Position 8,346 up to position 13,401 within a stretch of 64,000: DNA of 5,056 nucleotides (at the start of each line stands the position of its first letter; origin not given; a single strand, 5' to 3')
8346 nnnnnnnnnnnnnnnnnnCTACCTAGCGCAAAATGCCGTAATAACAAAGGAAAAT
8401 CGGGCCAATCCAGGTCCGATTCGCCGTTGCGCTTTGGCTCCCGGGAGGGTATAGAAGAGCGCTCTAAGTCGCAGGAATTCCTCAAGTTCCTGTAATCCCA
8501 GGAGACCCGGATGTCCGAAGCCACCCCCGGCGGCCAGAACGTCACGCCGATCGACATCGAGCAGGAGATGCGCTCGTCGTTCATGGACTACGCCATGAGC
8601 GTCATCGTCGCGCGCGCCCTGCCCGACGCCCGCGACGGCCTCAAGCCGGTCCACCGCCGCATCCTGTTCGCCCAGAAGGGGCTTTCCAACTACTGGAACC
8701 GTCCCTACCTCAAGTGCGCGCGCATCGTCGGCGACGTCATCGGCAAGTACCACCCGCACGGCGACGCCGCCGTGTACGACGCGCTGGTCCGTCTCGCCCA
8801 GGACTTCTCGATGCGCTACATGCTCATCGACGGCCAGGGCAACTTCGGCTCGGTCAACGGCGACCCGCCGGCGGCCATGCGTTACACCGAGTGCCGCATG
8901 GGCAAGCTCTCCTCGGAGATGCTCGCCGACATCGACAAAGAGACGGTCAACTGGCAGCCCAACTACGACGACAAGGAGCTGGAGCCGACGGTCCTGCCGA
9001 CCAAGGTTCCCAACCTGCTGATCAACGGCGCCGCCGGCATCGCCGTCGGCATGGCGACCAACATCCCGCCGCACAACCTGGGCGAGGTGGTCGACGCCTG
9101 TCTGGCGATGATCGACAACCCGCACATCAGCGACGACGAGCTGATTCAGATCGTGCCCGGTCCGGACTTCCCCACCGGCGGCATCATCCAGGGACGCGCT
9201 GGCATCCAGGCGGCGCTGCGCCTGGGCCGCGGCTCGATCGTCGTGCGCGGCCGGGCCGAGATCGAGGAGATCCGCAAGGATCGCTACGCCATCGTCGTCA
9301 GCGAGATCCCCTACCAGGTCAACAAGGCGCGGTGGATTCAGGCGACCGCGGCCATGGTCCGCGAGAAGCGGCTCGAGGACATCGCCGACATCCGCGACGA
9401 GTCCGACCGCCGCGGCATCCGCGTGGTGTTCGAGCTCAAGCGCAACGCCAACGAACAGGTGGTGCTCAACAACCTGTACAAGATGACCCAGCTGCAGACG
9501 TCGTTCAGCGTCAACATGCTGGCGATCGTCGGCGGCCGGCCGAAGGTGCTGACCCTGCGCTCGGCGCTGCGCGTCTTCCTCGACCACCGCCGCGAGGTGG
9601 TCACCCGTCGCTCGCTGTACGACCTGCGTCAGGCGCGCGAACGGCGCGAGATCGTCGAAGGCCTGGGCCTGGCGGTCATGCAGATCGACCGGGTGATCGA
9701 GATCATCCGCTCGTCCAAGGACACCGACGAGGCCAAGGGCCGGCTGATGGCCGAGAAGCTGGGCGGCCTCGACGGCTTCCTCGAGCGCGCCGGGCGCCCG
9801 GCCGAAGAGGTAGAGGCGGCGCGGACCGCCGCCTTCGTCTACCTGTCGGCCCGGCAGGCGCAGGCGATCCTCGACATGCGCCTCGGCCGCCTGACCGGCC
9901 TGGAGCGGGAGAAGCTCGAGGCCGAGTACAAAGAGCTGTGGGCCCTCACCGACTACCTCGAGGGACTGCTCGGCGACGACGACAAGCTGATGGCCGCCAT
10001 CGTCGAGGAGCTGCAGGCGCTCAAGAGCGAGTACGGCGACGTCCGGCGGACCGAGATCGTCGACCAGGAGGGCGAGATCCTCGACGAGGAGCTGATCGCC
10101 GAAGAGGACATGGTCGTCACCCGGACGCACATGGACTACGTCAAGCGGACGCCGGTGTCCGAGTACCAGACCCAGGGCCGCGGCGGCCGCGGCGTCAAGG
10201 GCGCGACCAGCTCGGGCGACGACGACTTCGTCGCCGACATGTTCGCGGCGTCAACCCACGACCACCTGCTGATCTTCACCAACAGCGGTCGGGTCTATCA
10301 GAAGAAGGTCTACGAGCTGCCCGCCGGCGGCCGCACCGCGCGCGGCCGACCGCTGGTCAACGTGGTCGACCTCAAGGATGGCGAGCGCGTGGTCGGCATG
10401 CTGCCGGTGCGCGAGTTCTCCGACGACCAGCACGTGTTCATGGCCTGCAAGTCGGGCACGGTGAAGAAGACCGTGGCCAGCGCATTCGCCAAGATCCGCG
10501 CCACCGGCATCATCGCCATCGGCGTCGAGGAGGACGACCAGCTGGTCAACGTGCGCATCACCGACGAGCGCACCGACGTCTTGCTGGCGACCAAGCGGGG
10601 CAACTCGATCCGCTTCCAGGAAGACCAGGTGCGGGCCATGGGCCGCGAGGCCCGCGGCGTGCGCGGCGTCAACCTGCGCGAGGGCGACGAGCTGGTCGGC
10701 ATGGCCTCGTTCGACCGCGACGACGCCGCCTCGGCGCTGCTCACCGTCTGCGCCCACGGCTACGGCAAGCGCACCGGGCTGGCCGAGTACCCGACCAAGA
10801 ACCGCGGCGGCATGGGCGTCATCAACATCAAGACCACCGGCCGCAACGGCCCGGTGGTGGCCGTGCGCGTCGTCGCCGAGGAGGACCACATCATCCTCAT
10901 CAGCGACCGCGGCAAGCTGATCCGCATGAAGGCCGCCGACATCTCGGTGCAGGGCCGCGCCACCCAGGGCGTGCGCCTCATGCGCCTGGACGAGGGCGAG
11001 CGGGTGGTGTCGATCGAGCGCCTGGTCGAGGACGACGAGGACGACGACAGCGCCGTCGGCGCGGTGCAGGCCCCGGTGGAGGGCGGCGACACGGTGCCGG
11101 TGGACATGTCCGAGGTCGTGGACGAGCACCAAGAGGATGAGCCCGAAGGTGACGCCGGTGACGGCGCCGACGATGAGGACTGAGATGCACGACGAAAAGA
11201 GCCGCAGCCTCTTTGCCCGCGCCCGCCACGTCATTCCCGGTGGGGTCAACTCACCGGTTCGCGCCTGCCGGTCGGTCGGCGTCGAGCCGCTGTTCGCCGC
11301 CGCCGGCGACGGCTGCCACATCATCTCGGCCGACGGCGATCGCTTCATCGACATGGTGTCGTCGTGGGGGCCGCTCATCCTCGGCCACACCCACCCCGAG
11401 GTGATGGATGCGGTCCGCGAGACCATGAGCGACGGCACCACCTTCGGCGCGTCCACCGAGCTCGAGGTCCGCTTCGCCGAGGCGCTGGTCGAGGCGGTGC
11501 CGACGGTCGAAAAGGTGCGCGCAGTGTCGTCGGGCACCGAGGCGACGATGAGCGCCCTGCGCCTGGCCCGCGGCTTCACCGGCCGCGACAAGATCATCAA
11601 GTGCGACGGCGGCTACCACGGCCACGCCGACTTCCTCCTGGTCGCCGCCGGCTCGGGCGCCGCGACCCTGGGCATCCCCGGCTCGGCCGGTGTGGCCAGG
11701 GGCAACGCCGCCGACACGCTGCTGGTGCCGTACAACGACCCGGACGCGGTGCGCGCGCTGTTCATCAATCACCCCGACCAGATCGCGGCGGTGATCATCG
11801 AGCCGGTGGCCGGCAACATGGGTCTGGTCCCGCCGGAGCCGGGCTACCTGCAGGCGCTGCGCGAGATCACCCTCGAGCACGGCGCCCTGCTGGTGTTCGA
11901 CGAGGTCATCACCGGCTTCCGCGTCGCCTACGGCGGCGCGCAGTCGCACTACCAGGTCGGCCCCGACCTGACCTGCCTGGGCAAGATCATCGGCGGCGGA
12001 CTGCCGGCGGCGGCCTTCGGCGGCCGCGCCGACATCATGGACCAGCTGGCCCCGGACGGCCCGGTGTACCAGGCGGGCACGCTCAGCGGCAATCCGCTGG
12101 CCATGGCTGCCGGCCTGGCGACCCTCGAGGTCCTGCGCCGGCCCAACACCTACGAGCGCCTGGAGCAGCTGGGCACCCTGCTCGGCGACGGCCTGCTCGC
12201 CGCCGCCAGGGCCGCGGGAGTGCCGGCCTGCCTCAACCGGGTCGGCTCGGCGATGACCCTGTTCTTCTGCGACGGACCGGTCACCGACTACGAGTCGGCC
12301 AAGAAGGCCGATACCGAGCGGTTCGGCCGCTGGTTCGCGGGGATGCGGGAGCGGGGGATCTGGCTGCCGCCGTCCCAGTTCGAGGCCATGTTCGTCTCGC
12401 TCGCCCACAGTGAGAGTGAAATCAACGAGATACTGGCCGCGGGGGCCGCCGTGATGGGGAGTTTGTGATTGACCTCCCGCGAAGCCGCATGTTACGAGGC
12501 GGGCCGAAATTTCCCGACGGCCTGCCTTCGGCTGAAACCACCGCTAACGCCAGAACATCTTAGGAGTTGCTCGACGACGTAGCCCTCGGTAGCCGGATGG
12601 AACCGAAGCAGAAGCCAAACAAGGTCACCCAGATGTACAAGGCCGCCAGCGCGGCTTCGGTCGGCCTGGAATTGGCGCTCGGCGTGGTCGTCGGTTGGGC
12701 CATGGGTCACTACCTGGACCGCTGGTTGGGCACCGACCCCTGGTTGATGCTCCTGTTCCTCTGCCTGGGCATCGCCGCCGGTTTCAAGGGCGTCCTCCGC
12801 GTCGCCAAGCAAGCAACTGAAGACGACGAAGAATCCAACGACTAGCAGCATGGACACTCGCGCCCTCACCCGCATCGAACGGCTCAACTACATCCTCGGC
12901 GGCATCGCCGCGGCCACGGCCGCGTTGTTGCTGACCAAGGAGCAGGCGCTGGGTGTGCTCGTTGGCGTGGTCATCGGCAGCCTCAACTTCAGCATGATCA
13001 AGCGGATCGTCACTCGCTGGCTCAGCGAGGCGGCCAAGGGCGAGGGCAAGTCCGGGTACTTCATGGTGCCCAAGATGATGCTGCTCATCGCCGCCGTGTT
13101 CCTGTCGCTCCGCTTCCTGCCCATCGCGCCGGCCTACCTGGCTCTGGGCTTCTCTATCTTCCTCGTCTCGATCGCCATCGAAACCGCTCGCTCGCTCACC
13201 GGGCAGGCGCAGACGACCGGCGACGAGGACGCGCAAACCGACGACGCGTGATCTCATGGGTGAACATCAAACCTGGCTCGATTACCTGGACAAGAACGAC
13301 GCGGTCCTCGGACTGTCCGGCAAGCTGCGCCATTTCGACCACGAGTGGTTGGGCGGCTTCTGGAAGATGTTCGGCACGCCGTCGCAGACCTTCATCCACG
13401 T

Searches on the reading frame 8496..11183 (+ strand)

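Call 69: search_protein_families(library=pfam, proteins=[window:8496-11183:+], max_evalue=0.001)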
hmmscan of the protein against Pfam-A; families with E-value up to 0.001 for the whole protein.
window:8496-11183:+ (895 aa): 2 families
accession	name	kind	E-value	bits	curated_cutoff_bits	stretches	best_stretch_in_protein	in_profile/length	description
PF00521.26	DNA_topoisoIV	-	1.8e-158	528.4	31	1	40-507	1-432/432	DNA gyrase/topoisomerase IV, subunit A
PF03989.18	DNA_gyraseA_C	-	3.5e-67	222.1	27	6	797-841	1-45/48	DNA gyrase C-terminal domain, beta-propeller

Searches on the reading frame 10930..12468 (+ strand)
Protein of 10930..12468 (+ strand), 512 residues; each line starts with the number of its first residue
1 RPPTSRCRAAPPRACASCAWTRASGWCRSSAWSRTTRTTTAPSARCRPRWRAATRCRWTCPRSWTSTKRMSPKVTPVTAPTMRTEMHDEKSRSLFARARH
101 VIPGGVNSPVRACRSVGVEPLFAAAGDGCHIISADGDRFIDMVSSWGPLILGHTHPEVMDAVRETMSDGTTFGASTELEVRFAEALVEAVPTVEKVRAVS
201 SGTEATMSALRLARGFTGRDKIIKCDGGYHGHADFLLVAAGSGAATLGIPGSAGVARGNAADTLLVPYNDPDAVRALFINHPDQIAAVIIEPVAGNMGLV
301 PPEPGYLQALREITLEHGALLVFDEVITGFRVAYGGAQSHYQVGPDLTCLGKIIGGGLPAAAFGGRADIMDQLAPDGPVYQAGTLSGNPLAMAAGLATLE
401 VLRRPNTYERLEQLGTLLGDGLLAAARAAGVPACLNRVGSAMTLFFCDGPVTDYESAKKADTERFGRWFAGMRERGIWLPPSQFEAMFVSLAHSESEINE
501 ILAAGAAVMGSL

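Call 69: search_protein_families(library=pfam, proteins=[window:10930-12468:+], max_evalue=0.001)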
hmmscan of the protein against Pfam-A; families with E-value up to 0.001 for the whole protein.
window:10930-12468:+ (512 aa): 1 family
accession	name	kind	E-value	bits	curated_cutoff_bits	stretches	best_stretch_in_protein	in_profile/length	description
PF00202.27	Aminotran_3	-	9.2e-75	252.3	30.5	1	120-441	10-345/403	Aminotransferase class-III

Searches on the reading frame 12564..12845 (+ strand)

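Call 69: search_protein_families(library=pfam, proteins=[window:12564-12845:+], max_evalue=0.001)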
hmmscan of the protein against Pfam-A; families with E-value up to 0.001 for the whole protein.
window:12564-12845:+ (93 aa): 1 family
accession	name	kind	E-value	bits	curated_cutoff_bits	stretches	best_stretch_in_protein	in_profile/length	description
PF09527.15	ATPase_gene1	-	1.9e-17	63.5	26.6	1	29-79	3-53/54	Putative F0F1-ATPase subunit Ca2+/Mg2+ transporter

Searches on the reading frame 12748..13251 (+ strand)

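Call 69: search_protein_families(library=pfam, proteins=[window:12748-13251:+], max_evalue=0.001)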
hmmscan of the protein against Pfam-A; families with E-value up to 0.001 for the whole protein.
window:12748-13251:+ (167 aa): 1 family
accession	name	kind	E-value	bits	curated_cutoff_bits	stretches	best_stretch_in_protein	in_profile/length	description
PF03899.21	ATP-synt_I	-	4.4e-07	30.7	25.1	1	43-136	2-99/99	ATP synthase I chain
